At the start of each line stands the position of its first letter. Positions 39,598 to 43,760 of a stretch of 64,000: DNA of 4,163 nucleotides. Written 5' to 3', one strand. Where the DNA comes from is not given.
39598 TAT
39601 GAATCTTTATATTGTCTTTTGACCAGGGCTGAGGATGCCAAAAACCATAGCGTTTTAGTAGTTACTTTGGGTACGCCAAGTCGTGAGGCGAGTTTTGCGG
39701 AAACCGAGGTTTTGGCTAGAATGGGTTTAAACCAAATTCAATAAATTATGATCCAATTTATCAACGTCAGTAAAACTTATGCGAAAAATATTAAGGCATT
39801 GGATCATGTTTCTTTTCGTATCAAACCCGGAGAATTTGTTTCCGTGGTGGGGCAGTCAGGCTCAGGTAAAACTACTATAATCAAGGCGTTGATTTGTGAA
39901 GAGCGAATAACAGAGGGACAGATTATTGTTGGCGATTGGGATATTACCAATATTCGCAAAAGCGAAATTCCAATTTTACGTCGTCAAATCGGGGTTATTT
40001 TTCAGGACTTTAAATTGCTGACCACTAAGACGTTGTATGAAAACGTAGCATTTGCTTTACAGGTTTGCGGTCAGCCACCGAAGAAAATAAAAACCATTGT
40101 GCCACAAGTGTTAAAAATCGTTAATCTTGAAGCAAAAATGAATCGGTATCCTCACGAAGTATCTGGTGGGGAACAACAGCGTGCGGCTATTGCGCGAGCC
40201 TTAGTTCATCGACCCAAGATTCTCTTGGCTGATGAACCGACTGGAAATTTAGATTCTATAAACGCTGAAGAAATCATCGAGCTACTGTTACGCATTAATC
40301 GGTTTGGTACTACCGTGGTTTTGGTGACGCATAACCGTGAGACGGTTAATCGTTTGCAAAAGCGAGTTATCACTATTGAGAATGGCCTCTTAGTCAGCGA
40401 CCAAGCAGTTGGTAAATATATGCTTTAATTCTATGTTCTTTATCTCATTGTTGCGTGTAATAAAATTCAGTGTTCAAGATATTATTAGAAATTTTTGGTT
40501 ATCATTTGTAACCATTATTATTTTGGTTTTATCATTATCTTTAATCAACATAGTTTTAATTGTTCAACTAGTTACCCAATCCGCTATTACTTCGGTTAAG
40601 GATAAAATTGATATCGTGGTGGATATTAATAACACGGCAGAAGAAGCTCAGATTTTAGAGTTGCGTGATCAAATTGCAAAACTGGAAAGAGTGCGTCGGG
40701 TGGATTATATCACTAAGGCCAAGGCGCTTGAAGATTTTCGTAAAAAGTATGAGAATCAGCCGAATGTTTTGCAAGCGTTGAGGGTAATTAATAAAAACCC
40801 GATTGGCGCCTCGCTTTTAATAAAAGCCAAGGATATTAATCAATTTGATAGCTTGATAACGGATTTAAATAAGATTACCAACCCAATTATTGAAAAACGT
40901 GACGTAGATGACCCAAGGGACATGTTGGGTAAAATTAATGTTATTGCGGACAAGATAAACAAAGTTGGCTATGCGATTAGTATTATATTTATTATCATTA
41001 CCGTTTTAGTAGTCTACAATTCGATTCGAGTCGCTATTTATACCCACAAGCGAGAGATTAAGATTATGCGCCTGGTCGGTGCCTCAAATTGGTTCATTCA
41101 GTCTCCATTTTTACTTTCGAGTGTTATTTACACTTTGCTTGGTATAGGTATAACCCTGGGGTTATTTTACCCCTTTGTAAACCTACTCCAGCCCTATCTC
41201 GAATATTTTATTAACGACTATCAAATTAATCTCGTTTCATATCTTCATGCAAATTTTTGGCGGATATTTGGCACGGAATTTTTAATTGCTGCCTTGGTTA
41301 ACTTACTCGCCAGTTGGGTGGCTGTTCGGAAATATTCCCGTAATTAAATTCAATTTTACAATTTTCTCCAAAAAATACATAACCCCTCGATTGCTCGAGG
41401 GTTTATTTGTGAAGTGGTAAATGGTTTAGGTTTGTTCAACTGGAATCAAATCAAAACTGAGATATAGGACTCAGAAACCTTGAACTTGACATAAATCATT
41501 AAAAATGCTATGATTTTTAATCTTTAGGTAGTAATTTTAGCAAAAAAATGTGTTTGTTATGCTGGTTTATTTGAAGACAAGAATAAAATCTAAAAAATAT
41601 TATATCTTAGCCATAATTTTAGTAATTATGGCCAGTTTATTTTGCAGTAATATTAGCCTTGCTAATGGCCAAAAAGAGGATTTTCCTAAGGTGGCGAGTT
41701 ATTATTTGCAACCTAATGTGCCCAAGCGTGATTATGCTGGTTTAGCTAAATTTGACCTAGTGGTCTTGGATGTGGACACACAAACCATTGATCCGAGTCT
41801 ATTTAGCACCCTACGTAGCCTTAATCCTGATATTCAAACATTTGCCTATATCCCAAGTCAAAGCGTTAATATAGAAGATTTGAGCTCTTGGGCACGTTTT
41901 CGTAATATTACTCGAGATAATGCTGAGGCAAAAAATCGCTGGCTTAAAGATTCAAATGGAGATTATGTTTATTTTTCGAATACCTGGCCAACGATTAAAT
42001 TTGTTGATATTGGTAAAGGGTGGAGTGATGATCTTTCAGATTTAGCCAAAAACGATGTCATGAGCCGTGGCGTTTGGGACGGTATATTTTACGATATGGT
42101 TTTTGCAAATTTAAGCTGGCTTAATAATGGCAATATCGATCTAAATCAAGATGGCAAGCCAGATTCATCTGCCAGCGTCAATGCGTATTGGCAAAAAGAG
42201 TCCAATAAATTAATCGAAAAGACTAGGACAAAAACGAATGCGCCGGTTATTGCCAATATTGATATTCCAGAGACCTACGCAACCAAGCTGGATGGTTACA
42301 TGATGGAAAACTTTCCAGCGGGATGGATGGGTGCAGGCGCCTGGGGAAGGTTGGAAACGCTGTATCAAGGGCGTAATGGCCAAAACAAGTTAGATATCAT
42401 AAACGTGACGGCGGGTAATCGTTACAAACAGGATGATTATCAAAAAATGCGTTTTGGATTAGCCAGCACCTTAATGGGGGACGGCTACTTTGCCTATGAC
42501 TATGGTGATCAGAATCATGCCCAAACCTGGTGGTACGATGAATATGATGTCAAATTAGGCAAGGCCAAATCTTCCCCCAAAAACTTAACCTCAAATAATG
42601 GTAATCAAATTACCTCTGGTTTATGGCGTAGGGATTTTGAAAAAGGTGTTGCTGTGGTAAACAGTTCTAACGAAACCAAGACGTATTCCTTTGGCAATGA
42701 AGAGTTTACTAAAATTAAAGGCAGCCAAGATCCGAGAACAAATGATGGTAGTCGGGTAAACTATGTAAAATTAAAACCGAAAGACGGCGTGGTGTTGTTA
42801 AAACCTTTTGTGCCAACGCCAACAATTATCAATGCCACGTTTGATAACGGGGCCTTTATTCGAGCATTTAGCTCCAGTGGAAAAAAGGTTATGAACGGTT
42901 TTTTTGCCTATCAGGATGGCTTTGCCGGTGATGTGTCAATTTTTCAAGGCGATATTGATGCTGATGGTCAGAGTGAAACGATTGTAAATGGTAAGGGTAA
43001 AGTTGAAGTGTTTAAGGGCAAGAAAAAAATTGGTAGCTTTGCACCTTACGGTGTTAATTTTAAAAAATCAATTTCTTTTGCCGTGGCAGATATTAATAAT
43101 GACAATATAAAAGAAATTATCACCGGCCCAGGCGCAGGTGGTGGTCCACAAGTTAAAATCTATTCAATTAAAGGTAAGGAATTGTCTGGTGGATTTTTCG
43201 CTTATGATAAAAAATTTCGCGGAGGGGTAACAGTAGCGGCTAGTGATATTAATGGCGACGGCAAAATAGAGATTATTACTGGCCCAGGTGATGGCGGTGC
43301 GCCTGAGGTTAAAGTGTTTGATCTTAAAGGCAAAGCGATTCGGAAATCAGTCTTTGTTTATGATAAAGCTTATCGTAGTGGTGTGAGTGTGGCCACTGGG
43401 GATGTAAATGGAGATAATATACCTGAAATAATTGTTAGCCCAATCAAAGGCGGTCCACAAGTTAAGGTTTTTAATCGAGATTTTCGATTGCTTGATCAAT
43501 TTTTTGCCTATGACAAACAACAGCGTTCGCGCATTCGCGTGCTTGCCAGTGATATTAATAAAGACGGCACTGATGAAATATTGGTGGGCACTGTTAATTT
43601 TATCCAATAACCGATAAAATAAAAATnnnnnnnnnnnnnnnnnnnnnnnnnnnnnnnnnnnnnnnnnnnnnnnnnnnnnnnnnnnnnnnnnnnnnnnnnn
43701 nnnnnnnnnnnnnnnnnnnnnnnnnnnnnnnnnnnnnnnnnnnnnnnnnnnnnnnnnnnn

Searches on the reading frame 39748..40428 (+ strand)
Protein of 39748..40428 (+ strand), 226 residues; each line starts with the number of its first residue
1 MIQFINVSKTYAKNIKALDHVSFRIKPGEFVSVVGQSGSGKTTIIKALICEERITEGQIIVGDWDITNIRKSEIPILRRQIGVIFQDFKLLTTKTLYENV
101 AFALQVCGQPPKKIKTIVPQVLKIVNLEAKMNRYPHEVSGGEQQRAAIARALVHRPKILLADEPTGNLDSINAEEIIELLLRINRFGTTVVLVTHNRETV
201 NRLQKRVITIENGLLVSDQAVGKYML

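Call 62: search_protein_families(library=pfam, proteins=[window:39748-40428:+], max_evalue=0.001)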
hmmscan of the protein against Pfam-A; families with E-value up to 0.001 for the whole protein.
window:39748-40428:+ (226 aa): 7 families
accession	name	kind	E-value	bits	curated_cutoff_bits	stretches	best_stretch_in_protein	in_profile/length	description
PF00005.33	ABC_tran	-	4.1e-33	115.3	25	1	18-165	1-136/137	ABC transporter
PF13304.12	AAA_21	-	6.5e-08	33.4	27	0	132-198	232-301/304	AAA domain, putative AbiEii toxin, Type IV TA system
PF02463.25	SMC_N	-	7.4e-06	26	40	0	11-48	6-44/220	RecF/RecN/SMC N terminal domain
PF13401.12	AAA_22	-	8e-06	26.6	27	1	29-196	6-124/130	AAA domain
PF03193.22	RsgA_GTPase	-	4.8e-05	23.7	30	1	7-59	86-137/174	RsgA GTPase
PF13555.12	AAA_29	-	0.00022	21.4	27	1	18-49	12-43/61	P-loop containing region of AAA domain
PF13191.12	AAA_16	-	0.00055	20.9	32.6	0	26-74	20-64/167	AAA ATPase domain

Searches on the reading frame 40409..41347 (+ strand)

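Call 62: search_protein_families(library=pfam, proteins=[window:40409-41347:+], max_evalue=0.001)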
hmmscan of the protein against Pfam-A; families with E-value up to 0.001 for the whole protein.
window:40409-41347:+ (312 aa): 2 families
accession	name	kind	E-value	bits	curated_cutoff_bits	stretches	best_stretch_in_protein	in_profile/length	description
PF02687.27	FtsX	-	6.6e-16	58.9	25.5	1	189-311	2-117/120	FtsX-like permease C-terminal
PF18075.7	FtsX_ECD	-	5e-14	53.1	23.5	1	69-156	3-90/96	FtsX extracellular domain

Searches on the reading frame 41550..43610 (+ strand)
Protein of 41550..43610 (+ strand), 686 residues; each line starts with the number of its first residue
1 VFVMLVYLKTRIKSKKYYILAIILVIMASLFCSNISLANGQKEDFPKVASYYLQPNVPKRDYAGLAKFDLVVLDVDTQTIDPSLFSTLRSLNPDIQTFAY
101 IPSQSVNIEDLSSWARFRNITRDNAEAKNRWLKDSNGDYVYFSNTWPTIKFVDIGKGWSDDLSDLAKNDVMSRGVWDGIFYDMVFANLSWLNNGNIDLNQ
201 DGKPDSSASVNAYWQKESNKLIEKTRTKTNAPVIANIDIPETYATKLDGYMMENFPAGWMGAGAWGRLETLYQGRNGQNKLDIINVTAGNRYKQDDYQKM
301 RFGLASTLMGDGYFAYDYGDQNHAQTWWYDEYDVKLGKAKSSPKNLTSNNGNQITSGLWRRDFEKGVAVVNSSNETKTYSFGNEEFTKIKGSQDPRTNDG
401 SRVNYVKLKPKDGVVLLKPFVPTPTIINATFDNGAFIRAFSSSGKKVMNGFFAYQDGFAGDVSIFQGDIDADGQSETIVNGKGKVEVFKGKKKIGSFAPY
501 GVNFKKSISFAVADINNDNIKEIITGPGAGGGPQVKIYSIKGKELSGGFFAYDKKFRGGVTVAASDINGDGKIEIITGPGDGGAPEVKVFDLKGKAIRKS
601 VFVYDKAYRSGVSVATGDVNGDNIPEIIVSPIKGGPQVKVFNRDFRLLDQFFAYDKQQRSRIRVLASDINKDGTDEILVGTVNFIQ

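Call 43: search_protein_families(library=pfam, proteins=[window:41550-43610:+], max_evalue=0.001)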
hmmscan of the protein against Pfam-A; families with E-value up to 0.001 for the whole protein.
window:41550-43610:+ (686 aa): 4 families
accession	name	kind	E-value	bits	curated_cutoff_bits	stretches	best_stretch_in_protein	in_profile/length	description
PF14885.12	GHL15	-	2e-24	87.4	27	1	90-367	2-271/271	Hypothetical glycosyl hydrolase family 15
PF13517.12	FG-GAP_3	-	9e-18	65.1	26.9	2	566-629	1-61/61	FG-GAP-like repeat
PF01839.29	FG-GAP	-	7.3e-11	42.1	22.1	0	611-629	2-20/37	FG-GAP repeat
PF23743.1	Beta-prop_BBS7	-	0.00017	21.5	27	0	553-633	214-291/299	BBS7 beta-propeller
